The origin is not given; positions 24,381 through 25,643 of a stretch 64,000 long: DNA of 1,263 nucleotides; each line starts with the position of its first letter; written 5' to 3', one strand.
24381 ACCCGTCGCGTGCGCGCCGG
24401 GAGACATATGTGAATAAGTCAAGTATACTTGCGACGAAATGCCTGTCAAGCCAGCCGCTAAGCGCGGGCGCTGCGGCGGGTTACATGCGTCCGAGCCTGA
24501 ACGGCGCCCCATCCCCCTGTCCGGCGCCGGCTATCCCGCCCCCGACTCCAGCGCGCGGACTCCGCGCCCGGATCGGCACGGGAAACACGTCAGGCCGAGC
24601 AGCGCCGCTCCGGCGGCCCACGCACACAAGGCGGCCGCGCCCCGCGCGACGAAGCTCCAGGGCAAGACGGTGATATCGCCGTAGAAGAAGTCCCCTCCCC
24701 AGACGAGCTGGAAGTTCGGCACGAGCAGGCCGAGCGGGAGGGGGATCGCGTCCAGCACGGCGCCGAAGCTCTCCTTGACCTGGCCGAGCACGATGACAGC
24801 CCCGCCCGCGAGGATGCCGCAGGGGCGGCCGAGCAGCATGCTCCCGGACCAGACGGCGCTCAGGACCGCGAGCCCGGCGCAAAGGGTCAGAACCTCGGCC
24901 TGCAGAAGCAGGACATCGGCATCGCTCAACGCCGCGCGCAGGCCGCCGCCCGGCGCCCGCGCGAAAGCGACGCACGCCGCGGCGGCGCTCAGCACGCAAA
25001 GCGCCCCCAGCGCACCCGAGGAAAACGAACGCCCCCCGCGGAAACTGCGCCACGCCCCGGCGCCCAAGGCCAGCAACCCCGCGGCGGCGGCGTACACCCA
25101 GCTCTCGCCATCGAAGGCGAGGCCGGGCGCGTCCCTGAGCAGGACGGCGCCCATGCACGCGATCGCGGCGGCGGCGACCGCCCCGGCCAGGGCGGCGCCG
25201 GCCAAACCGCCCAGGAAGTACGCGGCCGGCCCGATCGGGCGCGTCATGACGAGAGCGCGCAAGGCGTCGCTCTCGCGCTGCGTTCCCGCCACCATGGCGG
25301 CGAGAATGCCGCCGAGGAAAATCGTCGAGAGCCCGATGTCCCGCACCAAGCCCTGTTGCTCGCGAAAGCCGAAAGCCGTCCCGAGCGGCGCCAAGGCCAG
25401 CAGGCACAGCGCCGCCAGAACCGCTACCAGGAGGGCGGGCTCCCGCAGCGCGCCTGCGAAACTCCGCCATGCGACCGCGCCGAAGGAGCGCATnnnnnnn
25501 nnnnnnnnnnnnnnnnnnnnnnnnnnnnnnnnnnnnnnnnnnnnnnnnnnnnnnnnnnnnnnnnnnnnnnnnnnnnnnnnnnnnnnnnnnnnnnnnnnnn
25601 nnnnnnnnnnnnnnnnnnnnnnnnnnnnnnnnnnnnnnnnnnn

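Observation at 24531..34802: Eight-gene translationally coupled membrane operon: SPFH trio, HMA-less P-type ATPase, NosF/NosY-like ABC module and an orphan exported protein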

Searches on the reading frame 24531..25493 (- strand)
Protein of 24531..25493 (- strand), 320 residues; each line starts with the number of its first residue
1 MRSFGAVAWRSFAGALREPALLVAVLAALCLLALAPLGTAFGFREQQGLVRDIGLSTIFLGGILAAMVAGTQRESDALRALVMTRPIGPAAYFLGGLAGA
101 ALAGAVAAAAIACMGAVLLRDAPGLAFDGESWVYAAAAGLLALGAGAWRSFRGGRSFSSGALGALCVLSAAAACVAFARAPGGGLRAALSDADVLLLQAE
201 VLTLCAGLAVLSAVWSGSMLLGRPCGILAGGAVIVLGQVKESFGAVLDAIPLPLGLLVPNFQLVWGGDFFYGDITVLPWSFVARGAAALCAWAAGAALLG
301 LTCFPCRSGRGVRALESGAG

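Call 4: search_protein_families(library=pfam, proteins=[window:24531-25493:-], max_evalue=0.01)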
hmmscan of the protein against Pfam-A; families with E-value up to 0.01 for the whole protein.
window:24531-25493:- (320 aa): 1 family
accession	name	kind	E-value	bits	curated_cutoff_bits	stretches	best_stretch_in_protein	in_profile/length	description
PF01061.29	ABC2_membrane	-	0.0013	18.7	26.9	1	4-152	3-160/211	ABC-2 type transporter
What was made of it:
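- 24531..25493 (-): P: 320-aa small ABC-2 permease, about 6 TM. Its start overlaps the G7 stop (TGATG). In most other genomes this gene lies upstream of S1 instead. ABC2_membrane 18.7 bits, below cutoff (call 4).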

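Call 5: search_protein_families(library=ncbifam, proteins=[window:24531-25493:-], max_evalue=0.01)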
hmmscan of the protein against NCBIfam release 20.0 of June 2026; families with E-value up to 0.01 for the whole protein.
window:24531-25493:- (320 aa): 0 families

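Call 77: search_solved_structures(query=A7, max_evalue=10)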
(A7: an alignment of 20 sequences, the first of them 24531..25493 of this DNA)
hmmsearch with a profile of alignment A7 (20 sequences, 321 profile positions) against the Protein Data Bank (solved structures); distinct sequences matched with E-value up to 10: 1.
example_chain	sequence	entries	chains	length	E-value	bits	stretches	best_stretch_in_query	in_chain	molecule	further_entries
7o0y_D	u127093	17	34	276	1.6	11.2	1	56-162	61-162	Probable ABC transporter permease protein NosY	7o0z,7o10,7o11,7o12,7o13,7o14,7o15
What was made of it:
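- On NosFY (N2O-reductase maturation): NosY 7o0y_D scores E = 1.6 against the permease profile (call 77).
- Closest known: NosDFY. Different: The profile hit to NosY is not significant (E = 1.6, call 77).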

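Call 101: search_protein_families(library=padloc, proteins=[window:24531-25493:-], max_evalue=0.001)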
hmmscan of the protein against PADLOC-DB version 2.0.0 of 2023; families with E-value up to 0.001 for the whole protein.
window:24531-25493:- (320 aa): 0 families
